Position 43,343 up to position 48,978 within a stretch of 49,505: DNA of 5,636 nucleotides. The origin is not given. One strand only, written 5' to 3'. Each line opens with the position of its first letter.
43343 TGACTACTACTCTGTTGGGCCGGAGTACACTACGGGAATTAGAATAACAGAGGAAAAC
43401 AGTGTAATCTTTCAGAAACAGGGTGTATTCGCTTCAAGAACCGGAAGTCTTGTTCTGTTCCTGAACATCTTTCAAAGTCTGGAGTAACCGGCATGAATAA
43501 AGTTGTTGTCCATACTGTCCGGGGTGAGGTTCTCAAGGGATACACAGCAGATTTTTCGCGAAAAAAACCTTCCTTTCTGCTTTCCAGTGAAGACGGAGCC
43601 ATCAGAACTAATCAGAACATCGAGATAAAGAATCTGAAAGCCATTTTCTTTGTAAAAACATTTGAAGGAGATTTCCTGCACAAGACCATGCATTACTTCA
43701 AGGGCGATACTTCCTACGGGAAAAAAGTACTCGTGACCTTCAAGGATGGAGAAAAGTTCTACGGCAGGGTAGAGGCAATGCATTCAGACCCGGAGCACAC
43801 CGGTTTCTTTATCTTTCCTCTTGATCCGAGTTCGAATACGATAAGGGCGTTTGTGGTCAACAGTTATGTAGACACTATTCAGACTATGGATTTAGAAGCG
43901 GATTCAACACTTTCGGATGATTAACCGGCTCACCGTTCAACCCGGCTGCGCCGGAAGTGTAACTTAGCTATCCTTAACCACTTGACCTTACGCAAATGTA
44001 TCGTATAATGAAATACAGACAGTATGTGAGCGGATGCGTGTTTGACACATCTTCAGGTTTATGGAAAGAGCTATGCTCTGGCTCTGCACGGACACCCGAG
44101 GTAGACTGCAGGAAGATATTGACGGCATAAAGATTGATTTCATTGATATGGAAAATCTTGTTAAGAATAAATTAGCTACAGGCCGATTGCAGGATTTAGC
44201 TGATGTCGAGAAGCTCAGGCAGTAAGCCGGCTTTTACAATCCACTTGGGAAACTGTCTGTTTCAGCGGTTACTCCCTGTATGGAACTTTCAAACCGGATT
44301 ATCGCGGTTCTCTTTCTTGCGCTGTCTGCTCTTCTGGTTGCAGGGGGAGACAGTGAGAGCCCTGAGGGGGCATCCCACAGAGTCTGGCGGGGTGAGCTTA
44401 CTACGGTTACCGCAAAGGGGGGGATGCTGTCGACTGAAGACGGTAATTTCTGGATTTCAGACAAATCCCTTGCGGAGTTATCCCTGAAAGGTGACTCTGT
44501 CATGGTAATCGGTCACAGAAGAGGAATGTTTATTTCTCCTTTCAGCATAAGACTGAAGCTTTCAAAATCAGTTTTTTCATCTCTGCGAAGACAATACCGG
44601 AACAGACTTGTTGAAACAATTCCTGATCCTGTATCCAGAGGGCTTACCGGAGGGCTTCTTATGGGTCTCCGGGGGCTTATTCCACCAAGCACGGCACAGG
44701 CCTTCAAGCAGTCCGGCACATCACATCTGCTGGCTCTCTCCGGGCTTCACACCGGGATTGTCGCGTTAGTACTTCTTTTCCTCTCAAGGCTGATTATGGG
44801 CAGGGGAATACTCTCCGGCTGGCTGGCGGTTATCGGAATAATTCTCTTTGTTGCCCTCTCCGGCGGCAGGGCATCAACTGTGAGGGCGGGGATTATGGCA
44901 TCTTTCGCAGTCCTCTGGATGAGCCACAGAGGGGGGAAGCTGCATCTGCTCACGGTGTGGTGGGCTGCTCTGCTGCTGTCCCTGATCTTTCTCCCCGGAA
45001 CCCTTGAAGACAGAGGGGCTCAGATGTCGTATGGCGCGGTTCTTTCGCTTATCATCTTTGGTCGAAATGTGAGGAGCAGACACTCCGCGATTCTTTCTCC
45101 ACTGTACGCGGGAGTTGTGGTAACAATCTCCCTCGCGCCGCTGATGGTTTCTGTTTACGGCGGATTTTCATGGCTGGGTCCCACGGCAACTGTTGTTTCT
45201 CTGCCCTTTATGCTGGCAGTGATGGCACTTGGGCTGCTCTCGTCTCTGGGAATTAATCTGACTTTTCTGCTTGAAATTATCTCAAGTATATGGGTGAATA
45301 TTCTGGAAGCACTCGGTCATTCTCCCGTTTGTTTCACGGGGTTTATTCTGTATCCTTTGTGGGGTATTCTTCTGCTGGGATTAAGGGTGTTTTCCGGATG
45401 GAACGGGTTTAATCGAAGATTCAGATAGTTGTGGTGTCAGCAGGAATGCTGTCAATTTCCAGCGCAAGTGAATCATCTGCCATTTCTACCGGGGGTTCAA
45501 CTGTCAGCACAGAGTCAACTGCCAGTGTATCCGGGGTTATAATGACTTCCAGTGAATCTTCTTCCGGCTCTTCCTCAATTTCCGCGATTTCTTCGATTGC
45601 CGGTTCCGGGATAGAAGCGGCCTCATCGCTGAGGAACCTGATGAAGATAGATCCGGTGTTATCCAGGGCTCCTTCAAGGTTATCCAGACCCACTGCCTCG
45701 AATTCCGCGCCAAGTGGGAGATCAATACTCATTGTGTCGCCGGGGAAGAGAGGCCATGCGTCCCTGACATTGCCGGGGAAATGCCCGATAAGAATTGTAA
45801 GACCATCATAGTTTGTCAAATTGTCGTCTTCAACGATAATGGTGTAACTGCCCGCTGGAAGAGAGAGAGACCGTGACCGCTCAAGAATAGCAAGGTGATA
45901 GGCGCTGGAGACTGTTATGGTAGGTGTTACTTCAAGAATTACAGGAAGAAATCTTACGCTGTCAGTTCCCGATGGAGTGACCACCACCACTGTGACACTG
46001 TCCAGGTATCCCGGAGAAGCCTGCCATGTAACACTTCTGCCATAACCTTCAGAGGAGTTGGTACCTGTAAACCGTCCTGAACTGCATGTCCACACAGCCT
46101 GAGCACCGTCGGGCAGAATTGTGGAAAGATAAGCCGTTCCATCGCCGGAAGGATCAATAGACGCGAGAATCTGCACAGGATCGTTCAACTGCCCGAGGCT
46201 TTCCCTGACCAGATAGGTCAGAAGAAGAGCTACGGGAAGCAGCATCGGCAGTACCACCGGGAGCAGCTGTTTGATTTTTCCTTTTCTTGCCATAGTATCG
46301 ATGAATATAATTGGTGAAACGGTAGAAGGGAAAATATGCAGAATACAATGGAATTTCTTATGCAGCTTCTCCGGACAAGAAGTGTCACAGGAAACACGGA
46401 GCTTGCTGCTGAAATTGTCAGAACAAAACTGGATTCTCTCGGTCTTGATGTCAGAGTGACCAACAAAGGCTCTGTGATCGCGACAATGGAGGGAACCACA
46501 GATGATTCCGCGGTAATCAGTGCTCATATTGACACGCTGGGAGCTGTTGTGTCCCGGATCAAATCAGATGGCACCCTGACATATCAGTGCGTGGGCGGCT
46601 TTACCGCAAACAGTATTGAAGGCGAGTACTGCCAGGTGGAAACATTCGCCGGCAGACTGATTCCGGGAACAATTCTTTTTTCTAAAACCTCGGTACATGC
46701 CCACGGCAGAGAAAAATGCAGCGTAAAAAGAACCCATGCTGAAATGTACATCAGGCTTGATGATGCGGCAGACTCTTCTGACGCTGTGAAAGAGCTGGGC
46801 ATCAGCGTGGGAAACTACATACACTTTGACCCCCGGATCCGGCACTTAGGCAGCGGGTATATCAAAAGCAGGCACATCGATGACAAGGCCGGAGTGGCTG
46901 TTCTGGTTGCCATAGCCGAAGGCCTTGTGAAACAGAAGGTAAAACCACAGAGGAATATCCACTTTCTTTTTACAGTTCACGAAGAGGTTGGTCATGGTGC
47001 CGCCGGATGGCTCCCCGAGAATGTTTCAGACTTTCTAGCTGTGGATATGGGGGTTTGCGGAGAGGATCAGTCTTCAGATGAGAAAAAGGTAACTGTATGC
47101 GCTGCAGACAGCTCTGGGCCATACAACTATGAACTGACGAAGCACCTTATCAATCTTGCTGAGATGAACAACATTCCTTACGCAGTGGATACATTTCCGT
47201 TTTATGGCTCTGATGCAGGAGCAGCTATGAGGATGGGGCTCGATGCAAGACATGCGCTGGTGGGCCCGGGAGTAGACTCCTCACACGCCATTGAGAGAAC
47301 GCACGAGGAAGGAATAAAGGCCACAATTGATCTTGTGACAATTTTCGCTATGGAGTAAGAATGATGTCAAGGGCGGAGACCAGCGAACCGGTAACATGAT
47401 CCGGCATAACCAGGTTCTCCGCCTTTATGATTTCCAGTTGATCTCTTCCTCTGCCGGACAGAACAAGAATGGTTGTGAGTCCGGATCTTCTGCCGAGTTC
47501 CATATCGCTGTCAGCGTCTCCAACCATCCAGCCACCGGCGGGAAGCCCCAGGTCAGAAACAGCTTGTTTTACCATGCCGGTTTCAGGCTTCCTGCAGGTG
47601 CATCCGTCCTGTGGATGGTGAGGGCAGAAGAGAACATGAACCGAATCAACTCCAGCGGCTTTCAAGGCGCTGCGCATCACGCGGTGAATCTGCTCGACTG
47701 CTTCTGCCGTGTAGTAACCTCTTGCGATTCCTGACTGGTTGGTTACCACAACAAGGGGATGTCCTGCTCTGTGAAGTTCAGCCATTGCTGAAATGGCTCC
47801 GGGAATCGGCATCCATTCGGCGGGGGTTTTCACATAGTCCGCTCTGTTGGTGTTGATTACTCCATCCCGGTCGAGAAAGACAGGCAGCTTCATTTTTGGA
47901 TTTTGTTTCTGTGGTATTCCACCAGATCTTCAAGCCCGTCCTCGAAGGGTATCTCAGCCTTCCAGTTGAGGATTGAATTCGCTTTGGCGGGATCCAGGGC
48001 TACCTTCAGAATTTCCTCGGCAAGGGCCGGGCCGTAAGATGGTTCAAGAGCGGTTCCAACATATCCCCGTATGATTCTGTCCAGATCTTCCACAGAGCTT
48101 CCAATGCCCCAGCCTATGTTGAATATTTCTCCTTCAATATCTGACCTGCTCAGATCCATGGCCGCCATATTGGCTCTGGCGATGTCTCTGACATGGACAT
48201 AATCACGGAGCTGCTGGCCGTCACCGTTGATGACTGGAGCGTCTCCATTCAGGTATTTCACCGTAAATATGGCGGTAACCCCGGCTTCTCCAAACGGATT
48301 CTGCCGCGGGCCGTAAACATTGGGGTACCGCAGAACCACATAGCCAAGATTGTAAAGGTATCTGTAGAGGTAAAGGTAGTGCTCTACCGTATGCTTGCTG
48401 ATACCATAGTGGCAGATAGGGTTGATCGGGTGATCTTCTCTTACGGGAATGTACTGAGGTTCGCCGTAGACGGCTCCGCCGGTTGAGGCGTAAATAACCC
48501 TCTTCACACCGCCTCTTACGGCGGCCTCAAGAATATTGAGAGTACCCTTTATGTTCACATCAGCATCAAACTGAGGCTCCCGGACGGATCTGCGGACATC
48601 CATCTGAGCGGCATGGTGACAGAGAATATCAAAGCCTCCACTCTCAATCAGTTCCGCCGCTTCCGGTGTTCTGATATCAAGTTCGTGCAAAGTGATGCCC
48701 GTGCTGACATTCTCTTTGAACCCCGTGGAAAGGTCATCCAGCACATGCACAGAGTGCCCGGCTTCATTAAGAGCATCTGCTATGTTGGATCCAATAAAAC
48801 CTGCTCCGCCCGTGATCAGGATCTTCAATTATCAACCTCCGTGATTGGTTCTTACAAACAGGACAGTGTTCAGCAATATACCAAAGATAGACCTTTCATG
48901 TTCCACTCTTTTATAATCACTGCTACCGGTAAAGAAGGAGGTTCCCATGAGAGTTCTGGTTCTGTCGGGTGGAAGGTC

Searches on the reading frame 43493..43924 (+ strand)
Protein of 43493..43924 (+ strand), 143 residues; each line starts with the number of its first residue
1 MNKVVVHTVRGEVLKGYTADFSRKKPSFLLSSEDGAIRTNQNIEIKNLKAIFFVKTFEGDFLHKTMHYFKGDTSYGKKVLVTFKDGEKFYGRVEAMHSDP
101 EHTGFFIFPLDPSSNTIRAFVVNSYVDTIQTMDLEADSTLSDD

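Call 7: search_protein_families(library=pfam, proteins=[window:43493-43924:+], max_evalue=0.001)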
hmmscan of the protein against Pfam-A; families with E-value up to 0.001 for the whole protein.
window:43493-43924:+ (143 aa): 1 family
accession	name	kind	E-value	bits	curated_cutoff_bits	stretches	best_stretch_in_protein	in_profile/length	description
PF22478.1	DUF6982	-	7.9e-27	94.4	24.5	1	2-132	3-133/134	Family of unknown function (DUF6982)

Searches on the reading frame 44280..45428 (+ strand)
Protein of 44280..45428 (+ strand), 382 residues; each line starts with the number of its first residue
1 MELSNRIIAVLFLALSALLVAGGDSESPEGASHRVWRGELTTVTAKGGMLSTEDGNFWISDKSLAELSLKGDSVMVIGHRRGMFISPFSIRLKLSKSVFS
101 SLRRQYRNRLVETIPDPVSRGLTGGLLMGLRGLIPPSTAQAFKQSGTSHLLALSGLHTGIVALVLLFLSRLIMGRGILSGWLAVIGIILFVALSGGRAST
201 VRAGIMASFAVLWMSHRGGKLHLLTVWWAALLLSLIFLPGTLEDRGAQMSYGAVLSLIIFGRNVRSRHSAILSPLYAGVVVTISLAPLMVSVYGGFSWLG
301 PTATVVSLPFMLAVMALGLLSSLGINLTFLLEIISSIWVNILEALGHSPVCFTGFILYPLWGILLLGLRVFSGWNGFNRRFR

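Call 7: search_protein_families(library=pfam, proteins=[window:44280-45428:+], max_evalue=0.001)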
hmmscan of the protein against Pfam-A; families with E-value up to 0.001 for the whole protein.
window:44280-45428:+ (382 aa): 1 family
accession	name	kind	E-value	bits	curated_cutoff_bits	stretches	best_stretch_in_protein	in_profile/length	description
PF03772.21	Competence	-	5.6e-32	111.6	23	1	126-343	1-233/270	Competence protein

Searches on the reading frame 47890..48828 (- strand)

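Call 7: search_protein_families(library=pfam, proteins=[window:47890-48828:-], max_evalue=0.001)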
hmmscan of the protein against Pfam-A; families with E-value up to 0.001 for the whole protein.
window:47890-48828:- (312 aa): 8 families
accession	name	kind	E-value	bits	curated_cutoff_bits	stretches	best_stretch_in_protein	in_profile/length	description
PF01370.27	Epimerase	-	1.2e-59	202.1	20.9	1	3-239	1-240/240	NAD dependent epimerase/dehydratase family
PF16363.11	GDP_Man_Dehyd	-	6.7e-45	154.4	27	1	4-301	1-331/332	GDP-mannose 4,6 dehydratase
PF01073.25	3Beta_HSD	-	2.5e-19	69.8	22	1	4-232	1-242/280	3-beta hydroxysteroid dehydrogenase/isomerase family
PF04321.23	RmlD_sub_bind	-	2.4e-16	60.1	27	1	1-181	1-161/287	RmlD substrate binding domain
PF02719.21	Polysacc_synt_2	-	2.1e-10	40.7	20.2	1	3-175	1-175/293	Polysaccharide biosynthesis protein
PF07993.18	NAD_binding_4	-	2.3e-07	30.7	20.1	1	45-178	70-211/258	Male sterility protein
PF05368.20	NmrA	-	8.6e-07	29.3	27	1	2-121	4-112/298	NmrA-like family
PF13460.12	NAD_binding_10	-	7e-06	26.5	27.2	1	7-169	1-144/184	NAD(P)H-binding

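Call 39: search_protein_families(library=ncbifam, proteins=[window:47890-48828:-], max_evalue=0.00001)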
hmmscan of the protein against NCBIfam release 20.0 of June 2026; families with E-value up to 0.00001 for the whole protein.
window:47890-48828:- (312 aa): 25 families
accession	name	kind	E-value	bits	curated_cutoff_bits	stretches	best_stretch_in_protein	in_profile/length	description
TIGR01179.1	galE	equivalog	2.3e-52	177.9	262.3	1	2-303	1-322/332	UDP-glucose 4-epimerase GalE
TIGR04180.1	EDH_00030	hypoth_equivalog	8.8e-35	120.2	475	1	3-291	1-294/297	NAD-dependent 4,6-dehydratase LegB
TIGR01181.1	dTDP_gluc_dehyt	equivalog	9.8e-34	116.9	365.1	1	2-308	1-313/321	dTDP-glucose 4,6-dehydratase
TIGR02197.1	heptose_epim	equivalog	1.3e-30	106.7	274.6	1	3-257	1-260/316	ADP-glyceromanno-heptose 6-epimerase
NF007956.0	PRK10675.1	subfamily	2.3e-29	102.6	394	1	1-303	1-326/338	UDP-glucose 4-epimerase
NF011728.1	PRK15181.1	equivalog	1.7e-27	96.4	760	1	3-257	18-282/348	Vi polysaccharide biosynthesis UDP-N-acetylglucosaminuronic acid C-4 epimerase TviC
NF007490.0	PRK10084.1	subfamily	2.1e-19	69.7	649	2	131-306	157-334/361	dTDP-glucose 4,6-dehydratase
TIGR03466.1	HpnA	hypoth_equivalog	4.1e-19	68.6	367.65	1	1-228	1-221/327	hopanoid-associated sugar epimerase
NF008360.0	PRK11150.1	equivalog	5.4e-19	68.5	452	1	3-249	2-246/310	ADP-glyceromanno-heptose 6-epimerase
NF007582.0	PRK10217.1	equivalog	2.2e-17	63.2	698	1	2-239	3-252/355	dTDP-glucose 4,6-dehydratase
NF043036.1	ErythonDh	equivalog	2.1e-14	53.5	325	1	1-170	1-178/321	D-erythronate dehydrogenase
TIGR01472.1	gmd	equivalog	6.2e-14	52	415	1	4-219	4-234/342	GDP-mannose 4,6-dehydratase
TIGR01214.1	rmlD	equivalog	2.7e-13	49.6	224.05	1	2-175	1-154/285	dTDP-4-dehydrorhamnose reductase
TIGR02622.1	CDP_4_6_dhtase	equivalog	4.5e-13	49.1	278.45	1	2-157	6-170/352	CDP-glucose 4,6-dehydratase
NF058621.1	DiazavRedAvaA7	equivalog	8.1e-13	48.7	400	1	1-226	1-221/304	3-diazoavenalumate denitrifying reductase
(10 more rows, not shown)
